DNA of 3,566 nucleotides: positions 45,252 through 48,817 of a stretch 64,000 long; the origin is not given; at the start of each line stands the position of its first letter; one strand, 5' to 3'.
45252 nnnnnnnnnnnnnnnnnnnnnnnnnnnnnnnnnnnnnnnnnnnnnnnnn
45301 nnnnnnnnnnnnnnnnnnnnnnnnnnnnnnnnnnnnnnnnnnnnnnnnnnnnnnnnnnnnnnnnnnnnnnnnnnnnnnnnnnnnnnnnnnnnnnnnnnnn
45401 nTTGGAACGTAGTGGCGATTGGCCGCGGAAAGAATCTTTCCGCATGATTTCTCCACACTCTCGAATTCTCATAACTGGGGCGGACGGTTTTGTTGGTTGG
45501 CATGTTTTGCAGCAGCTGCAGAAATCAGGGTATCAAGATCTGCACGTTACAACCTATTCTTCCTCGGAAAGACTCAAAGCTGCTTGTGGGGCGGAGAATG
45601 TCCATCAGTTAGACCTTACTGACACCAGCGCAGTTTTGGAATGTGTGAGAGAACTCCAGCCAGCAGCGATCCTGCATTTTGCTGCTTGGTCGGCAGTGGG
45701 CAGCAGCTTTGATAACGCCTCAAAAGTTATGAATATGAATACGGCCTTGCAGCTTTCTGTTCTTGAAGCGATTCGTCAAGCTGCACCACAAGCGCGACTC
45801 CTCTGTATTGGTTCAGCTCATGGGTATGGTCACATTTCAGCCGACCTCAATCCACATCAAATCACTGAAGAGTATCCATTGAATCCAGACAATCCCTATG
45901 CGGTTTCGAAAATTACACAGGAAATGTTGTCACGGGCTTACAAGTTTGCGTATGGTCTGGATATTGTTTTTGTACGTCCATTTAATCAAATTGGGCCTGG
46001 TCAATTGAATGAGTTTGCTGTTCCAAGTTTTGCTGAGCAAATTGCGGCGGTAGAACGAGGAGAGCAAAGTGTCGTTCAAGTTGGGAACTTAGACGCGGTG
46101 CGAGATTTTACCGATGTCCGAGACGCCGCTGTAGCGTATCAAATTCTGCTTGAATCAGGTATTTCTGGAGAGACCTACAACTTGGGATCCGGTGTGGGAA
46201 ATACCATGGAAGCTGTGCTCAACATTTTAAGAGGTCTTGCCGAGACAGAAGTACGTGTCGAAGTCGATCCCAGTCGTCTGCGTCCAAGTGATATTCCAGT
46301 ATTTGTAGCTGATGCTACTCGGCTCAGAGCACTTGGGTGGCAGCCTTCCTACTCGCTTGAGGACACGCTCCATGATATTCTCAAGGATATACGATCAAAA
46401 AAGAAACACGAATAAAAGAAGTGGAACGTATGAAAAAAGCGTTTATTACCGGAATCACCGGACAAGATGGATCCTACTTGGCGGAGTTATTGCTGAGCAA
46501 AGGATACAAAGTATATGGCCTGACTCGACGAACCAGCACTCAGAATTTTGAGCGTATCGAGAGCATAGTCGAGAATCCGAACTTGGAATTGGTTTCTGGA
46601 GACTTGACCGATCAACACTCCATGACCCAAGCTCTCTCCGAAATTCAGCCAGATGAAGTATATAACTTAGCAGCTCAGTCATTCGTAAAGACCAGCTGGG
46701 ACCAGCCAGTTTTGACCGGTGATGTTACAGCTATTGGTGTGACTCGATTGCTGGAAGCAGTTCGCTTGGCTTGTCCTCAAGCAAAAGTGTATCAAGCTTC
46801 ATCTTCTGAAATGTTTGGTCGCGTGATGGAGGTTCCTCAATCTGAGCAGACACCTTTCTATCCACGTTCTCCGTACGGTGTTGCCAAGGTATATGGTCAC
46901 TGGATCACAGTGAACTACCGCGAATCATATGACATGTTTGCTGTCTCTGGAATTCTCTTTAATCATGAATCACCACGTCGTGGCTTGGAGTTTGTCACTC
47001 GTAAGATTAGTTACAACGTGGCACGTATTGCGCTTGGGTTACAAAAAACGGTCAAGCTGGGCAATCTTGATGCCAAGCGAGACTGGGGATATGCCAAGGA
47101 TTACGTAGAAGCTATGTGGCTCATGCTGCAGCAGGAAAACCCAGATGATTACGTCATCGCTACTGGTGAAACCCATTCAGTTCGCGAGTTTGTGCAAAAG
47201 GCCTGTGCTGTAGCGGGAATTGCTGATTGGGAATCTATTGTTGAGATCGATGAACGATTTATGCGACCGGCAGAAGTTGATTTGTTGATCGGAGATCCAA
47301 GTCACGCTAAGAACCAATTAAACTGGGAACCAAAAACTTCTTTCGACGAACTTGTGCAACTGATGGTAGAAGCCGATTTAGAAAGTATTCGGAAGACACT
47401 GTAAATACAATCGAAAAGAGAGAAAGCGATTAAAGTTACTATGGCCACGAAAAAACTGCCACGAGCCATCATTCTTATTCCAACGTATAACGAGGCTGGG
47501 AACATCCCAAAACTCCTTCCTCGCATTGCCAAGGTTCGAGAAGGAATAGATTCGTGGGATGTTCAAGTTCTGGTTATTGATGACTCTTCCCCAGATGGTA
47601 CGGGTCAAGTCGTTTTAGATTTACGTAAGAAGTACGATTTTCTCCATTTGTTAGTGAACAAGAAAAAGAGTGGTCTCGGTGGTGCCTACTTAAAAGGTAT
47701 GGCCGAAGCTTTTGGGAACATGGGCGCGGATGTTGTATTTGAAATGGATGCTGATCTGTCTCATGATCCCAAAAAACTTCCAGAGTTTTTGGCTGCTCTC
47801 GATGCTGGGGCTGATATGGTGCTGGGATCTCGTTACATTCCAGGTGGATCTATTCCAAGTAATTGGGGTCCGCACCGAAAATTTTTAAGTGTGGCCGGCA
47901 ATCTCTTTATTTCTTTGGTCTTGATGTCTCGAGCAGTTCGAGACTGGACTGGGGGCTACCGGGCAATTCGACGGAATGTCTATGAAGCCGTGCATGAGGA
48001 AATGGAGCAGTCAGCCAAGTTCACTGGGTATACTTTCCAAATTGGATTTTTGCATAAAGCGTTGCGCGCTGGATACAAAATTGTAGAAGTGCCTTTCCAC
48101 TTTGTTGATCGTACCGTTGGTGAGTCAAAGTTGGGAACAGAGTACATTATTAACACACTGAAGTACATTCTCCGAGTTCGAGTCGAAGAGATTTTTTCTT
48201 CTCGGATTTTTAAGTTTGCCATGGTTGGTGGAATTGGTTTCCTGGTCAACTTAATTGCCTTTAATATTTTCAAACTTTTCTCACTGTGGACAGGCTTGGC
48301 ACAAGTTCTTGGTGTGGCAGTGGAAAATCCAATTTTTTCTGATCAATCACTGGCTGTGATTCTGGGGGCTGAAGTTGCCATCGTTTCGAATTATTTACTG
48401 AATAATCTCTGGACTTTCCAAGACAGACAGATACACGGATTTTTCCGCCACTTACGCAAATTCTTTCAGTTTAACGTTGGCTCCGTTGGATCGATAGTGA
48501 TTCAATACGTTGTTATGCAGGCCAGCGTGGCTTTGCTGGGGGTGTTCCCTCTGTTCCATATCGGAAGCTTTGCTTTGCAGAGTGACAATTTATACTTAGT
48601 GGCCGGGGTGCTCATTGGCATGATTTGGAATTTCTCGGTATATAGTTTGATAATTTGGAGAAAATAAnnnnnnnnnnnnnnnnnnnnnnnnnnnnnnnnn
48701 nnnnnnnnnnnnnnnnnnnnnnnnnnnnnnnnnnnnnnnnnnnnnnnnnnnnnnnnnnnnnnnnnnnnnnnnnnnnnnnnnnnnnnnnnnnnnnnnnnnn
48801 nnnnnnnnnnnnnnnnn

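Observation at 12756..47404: Both rhamnose enantiomer pathways encoded within 35 kb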

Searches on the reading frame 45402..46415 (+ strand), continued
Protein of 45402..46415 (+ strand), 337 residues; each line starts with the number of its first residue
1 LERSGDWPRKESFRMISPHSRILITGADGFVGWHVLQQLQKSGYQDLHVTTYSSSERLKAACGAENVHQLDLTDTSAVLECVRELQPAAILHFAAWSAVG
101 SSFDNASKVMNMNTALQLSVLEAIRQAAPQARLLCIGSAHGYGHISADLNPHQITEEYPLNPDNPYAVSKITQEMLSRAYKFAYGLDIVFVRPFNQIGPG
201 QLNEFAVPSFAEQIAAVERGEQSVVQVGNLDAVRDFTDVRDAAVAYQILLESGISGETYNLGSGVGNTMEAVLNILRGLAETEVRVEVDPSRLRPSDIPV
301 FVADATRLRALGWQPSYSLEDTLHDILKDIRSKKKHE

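Call 47: find_encoding_contigs(protein=P0077, flank=8000, max_places=1)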
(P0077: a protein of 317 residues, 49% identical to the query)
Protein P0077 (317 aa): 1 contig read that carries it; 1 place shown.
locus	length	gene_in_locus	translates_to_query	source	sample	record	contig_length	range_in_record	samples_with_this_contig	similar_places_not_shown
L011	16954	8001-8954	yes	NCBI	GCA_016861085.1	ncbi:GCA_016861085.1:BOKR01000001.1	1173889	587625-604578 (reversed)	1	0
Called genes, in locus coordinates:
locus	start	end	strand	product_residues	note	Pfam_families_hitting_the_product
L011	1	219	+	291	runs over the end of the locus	PF07549:Sec_GG (weak), PF02355:SecD_SecF_C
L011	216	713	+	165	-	PF00293:NUDIX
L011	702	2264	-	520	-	PF01743:PolyA_pol, PF12627:PolyA_pol_RNAbd, PF01966:HD, PF13735:tRNA_NucTran2_2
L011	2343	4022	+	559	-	PF01368:DHH, PF02272:DHHA1, PF17768:RecJ_OB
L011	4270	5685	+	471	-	PF01336:tRNA_anti-codon, PF00152:tRNA-synt_2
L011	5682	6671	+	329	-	PF02113:Peptidase_S13, PF13354:Beta-lactamase2, PF00768:Peptidase_S11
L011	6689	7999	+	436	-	PF01210:NAD_Gly3P_dh_N (faint), PF02737:3HCDH_N (weak), PF03446:NAD_binding_2 (faint), PF03721:UDPG_MGDP_dh_N, PF03807:F420_oxidored (faint), PF00984:UDPG_MGDP_dh, PF03720:UDPG_MGDP_dh_C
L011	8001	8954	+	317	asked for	PF01073:3Beta_HSD, PF01370:Epimerase, PF02719:Polysacc_synt_2, PF04321:RmlD_sub_bind, PF07993:NAD_binding_4 (faint), PF16363:GDP_Man_Dehyd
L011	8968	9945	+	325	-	PF01370:Epimerase, PF04321:RmlD_sub_bind, PF05368:NmrA (weak), PF16363:GDP_Man_Dehyd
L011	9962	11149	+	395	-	PF00535:Glycos_transf_2, PF04138:GtrA_DPMS_TM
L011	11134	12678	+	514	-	PF13231:PMT_2 (weak)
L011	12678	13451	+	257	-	PF00535:Glycos_transf_2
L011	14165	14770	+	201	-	-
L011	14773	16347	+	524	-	PF13231:PMT_2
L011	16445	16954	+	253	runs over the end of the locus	PF02518:HATPase_c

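Call 54: search_protein_families(library=ncbifam, proteins=[L010:4457-5062:+, L010:5074-5955:+, L010:3421-4452:+], max_evalue=0.00001)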
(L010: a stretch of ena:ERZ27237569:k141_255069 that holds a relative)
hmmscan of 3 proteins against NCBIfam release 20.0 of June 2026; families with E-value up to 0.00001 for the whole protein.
L010:4457-5062:+ (201 aa): 1 family
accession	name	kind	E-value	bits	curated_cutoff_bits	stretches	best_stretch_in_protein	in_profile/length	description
TIGR01221.1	rmlC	equivalog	4.7e-26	91.7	155.75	1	19-195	3-174/176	dTDP-4-dehydrorhamnose 3,5-epimerase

L010:5074-5955:+ (293 aa): 9 families
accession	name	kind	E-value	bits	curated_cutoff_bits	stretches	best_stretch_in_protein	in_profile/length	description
TIGR01214.1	rmlD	equivalog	5e-47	160.4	224.05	1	6-288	2-281/285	dTDP-4-dehydrorhamnose reductase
NF007440.0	PRK09987.1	equivalog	5e-17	62.1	308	1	6-229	3-227/299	dTDP-4-dehydrorhamnose reductase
TIGR01181.1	dTDP_gluc_dehyt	equivalog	1.8e-12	47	365.1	1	37-237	56-262/321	dTDP-glucose 4,6-dehydratase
TIGR01179.1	galE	equivalog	4.7e-12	45.4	262.3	1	26-148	43-161/332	UDP-glucose 4-epimerase GalE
TIGR02197.1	heptose_epim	equivalog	2.9e-09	36.5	274.6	1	6-149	1-156/316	ADP-glyceromanno-heptose 6-epimerase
TIGR02622.1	CDP_4_6_dhtase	equivalog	4.4e-09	35.9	278.45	1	35-150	58-172/352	CDP-glucose 4,6-dehydratase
NF042423.1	oxyalk_red_Shew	equivalog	1.8e-07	30.5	580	1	38-146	56-159/331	2-alkyl-3-oxoalkanoate reductase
TIGR01746.1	Thioester-redct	subfamily_domain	1.9e-07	30.6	213.35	1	83-258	110-299/371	thioester reductase domain-containing protein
NF043036.1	ErythonDh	equivalog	1.9e-07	30.6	325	1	38-143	59-160/321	D-erythronate dehydrogenase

L010:3421-4452:+ (343 aa): 23 families
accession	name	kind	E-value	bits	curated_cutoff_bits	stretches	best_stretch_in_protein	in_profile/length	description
TIGR01181.1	dTDP_gluc_dehyt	equivalog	1.6e-142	474.4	365.1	1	9-328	1-321/321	dTDP-glucose 4,6-dehydratase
NF007490.0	PRK10084.1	subfamily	2.4e-110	368.9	649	1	9-334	2-350/361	dTDP-glucose 4,6-dehydratase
NF007582.0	PRK10217.1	equivalog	3e-103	345.6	698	1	8-333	2-346/355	dTDP-glucose 4,6-dehydratase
TIGR04180.1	EDH_00030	hypoth_equivalog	4.2e-40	137.7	475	1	10-304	1-295/297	NAD-dependent 4,6-dehydratase LegB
TIGR01179.1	galE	equivalog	4.9e-35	120.9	262.3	1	9-323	1-330/332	UDP-glucose 4-epimerase GalE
TIGR02622.1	CDP_4_6_dhtase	equivalog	7.7e-23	81.2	278.45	1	8-321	5-333/352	CDP-glucose 4,6-dehydratase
TIGR02197.1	heptose_epim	equivalog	9.8e-23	80.8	274.6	1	10-320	1-315/316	ADP-glyceromanno-heptose 6-epimerase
NF007956.0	PRK10675.1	subfamily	3.3e-21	75.8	394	1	9-166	2-158/338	UDP-glucose 4-epimerase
TIGR03466.1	HpnA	hypoth_equivalog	4.1e-19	68.6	367.65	1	9-276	2-254/327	hopanoid-associated sugar epimerase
TIGR01472.1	gmd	equivalog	6.3e-17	61.8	415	1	70-270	70-270/342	GDP-mannose 4,6-dehydratase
TIGR03589.1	PseB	equivalog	1.5e-16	60.2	407.75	1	8-137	5-132/324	UDP-N-acetylglucosamine 4,6-dehydratase (inverting)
NF011728.1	PRK15181.1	equivalog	1.7e-15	56.9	760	1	8-320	16-339/348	Vi polysaccharide biosynthesis UDP-N-acetylglucosaminuronic acid C-4 epimerase TviC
NF052578.1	StrlDmthSdmBMthl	equivalog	8.9e-15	55.2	600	1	11-275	4-252/328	sterol demethylase protein SdmB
NF047922.1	GDPFucSynFcl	equivalog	5e-14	52.5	500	1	98-321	73-304/308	GDP-L-fucose synthase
NF042422.1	oxyalk_red_OleD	equivalog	1.1e-12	48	580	1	9-231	2-209/329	2-alkyl-3-oxoalkanoate reductase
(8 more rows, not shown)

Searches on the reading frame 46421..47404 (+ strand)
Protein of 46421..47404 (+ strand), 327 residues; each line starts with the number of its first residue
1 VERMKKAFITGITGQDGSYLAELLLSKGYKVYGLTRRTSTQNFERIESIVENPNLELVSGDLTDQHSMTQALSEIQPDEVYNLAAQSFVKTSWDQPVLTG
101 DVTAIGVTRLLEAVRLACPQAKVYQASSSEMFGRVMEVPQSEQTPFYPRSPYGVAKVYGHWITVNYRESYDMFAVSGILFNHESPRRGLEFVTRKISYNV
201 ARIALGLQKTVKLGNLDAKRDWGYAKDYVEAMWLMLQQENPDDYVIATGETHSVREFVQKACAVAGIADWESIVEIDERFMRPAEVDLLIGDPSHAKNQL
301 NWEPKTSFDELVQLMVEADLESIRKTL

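Call 5: search_protein_families(library=ncbifam, proteins=[window:46421-47404:+], max_evalue=0.00001)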
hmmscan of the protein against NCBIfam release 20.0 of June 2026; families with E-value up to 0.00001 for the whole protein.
window:46421-47404:+ (327 aa): 14 families
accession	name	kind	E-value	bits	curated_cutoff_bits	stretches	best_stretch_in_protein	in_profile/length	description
TIGR01472.1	gmd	equivalog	5.2e-138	459.9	415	1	5-322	1-341/342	GDP-mannose 4,6-dehydratase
TIGR04180.1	EDH_00030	hypoth_equivalog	3e-33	115.2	475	1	8-306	2-296/297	NAD-dependent 4,6-dehydratase LegB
TIGR01181.1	dTDP_gluc_dehyt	equivalog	5.8e-32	111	365.1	1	7-316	2-308/321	dTDP-glucose 4,6-dehydratase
TIGR02622.1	CDP_4_6_dhtase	equivalog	6.6e-26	91.3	278.45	1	4-124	4-125/352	CDP-glucose 4,6-dehydratase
TIGR01179.1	galE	equivalog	3e-24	85.5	262.3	2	8-175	3-169/332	UDP-glucose 4-epimerase GalE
NF052578.1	StrlDmthSdmBMthl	equivalog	1.7e-13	51.1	600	1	8-268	4-248/328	sterol demethylase protein SdmB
NF007490.0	PRK10084.1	subfamily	6.3e-13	48.4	649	1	6-319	2-334/361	dTDP-glucose 4,6-dehydratase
NF007582.0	PRK10217.1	equivalog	1.1e-12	47.8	698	1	4-263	1-268/355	dTDP-glucose 4,6-dehydratase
NF043036.1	ErythonDh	equivalog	2.8e-11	43.2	325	1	7-166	3-163/321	D-erythronate dehydrogenase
NF007956.0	PRK10675.1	subfamily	4.6e-11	42.4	394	1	7-163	3-160/338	UDP-glucose 4-epimerase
TIGR03466.1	HpnA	hypoth_equivalog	2.8e-09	36.3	367.65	1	6-148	2-134/327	hopanoid-associated sugar epimerase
NF011728.1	PRK15181.1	equivalog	1.6e-08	33.9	760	1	5-234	16-247/348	Vi polysaccharide biosynthesis UDP-N-acetylglucosaminuronic acid C-4 epimerase TviC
TIGR01214.1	rmlD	equivalog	2.7e-06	26.7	224.05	1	8-186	3-157/285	dTDP-4-dehydrorhamnose reductase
NF050030.1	thlkprotThyD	equivalog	6.7e-06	25.5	400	1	6-129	2-123/305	thylakoid membrane protein ThyD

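Call 6: search_protein_families(library=pfam, proteins=[window:46421-47404:+], max_evalue=0.00001)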
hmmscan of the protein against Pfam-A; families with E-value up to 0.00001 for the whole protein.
window:46421-47404:+ (327 aa): 4 families
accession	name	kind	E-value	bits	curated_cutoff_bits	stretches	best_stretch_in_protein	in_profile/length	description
PF16363.11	GDP_Man_Dehyd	-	2.7e-138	461.4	27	1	8-315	1-332/332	GDP-mannose 4,6 dehydratase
PF01370.27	Epimerase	-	2.9e-73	246.7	20.9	1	8-247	2-240/240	NAD dependent epimerase/dehydratase family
PF04321.23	RmlD_sub_bind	-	3.3e-10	39.9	27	1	7-176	3-149/287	RmlD substrate binding domain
PF05368.20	NmrA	-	5.8e-08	33.1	27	1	5-75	3-70/298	NmrA-like family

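Call 21: list_cluster_members(proteins=[P0001, window:46421-47404:+, window:13589-14119:-, window:14149-15276:-])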
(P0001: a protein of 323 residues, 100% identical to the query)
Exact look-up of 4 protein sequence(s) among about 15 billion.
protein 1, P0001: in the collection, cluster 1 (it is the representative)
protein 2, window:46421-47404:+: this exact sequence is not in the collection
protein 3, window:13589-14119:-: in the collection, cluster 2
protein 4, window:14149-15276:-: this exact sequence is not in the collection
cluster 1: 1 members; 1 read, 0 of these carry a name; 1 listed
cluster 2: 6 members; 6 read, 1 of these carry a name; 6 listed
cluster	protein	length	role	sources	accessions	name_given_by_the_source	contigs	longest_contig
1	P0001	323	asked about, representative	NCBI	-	-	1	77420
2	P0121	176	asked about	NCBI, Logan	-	-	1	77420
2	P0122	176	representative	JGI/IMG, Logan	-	dTDP-4-dehydrorhamnose 3,5-epimerase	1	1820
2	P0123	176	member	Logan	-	-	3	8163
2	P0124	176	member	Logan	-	-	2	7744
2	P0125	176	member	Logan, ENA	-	-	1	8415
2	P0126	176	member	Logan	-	-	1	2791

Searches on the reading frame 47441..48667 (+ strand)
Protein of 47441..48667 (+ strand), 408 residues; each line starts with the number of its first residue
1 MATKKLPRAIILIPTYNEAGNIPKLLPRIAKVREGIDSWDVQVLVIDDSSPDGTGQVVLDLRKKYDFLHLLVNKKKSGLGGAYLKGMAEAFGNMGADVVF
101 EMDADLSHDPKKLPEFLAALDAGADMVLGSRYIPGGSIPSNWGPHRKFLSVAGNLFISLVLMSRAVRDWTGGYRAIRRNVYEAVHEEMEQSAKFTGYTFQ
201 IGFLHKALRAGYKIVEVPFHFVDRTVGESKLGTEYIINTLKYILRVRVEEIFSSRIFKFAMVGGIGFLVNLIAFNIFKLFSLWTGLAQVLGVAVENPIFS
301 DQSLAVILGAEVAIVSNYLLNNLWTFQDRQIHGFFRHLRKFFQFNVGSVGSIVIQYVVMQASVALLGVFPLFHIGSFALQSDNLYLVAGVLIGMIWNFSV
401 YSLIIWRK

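Call 14: search_protein_families(library=pfam, proteins=[window:47441-48667:+], max_evalue=0.001)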
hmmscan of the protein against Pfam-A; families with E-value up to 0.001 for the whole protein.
window:47441-48667:+ (408 aa): 2 families
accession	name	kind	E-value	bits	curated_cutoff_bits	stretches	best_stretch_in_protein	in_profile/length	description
PF00535.33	Glycos_transf_2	-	6.1e-27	95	23.3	1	11-182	2-165/168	Glycosyl transferase family 2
PF04138.20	GtrA_DPMS_TM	-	1.1e-14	55.1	26.1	1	258-406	1-117/117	GtrA/DPMS, transmembrane domain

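Call 54: search_protein_families(library=ncbifam, proteins=[window:47441-48667:+], max_evalue=0.00001)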
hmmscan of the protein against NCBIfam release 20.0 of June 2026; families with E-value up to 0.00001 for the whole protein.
window:47441-48667:+ (408 aa): 9 families
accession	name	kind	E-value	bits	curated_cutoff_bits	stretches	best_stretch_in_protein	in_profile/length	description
NF007986.1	PRK10714.1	equivalog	1.3e-14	53.9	529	1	5-245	4-224/316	undecaprenyl-phosphate 4-deoxy-4-formamido-L-arabinose transferase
NF041391.1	DPhHxTase_Halo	equivalog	3e-13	49.3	375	1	15-232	3-193/213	dolichyl-phosphate hexose transferase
NF047588.1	GlcsyltransPgfSStrep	equivalog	3.4e-13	49.5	500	1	11-234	5-208/308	glycosyltransferase PgfS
TIGR04182.1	glyco_TIGR04182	equivalog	1.3e-12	47.7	325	1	10-270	3-238/293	S-layer glycoprotein N-glycosyltransferase AglJ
NF041875.1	EPS_EpsD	equivalog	8.7e-08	31.9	370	1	11-129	3-114/325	exopolysaccharide biosynthesis glycosyltransferase EpsD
NF058614.1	PPMAGASynPpgS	equivalog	8.2e-07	28.7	370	1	10-193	3-174/226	polyprenyl-phospho-N-acetylgalactosaminyl synthase PpgS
TIGR03937.1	PgaC_IcaA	equivalog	9.3e-07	28.1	422.3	1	3-105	41-135/407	poly-beta-1,6-N-acetyl-D-glucosamine synthase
NF038302.1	EPS_HpsE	equivalog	1.1e-06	27.9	300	1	11-93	5-88/307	hormogonium polysaccharide biosynthesis glycosyltransferase HpsE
TIGR03469.1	HpnB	hypoth_equivalog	1.3e-06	27.7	379.25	1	3-121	40-161/386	hopene-associated glycosyltransferase HpnB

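Call 58: search_solved_structures(query=window:47441-48667:+, max_evalue=0.00001, show_alignments=1)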
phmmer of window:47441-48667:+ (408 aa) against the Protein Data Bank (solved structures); distinct sequences matched with E-value up to 0.00001: 4.
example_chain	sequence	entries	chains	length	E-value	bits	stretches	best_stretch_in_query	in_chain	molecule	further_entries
5mlz_A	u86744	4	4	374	1.9e-41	145.7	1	9-367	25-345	Dolichol monophosphate mannose synthase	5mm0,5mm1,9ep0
9hwj_A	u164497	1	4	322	8.5e-15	57.9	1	8-272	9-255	Undecaprenyl-phosphate 4-deoxy-4-formamido-L-arabinose transferase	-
9bhc_C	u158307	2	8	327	4.4e-14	55.5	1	8-274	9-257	Undecaprenyl-phosphate 4-deoxy-4-formamido-L-arabinose transferase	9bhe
8vxh_A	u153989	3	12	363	6.1e-14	55.1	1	8-274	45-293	Undecaprenyl-phosphate 4-deoxy-4-formamido-L-arabinose transferase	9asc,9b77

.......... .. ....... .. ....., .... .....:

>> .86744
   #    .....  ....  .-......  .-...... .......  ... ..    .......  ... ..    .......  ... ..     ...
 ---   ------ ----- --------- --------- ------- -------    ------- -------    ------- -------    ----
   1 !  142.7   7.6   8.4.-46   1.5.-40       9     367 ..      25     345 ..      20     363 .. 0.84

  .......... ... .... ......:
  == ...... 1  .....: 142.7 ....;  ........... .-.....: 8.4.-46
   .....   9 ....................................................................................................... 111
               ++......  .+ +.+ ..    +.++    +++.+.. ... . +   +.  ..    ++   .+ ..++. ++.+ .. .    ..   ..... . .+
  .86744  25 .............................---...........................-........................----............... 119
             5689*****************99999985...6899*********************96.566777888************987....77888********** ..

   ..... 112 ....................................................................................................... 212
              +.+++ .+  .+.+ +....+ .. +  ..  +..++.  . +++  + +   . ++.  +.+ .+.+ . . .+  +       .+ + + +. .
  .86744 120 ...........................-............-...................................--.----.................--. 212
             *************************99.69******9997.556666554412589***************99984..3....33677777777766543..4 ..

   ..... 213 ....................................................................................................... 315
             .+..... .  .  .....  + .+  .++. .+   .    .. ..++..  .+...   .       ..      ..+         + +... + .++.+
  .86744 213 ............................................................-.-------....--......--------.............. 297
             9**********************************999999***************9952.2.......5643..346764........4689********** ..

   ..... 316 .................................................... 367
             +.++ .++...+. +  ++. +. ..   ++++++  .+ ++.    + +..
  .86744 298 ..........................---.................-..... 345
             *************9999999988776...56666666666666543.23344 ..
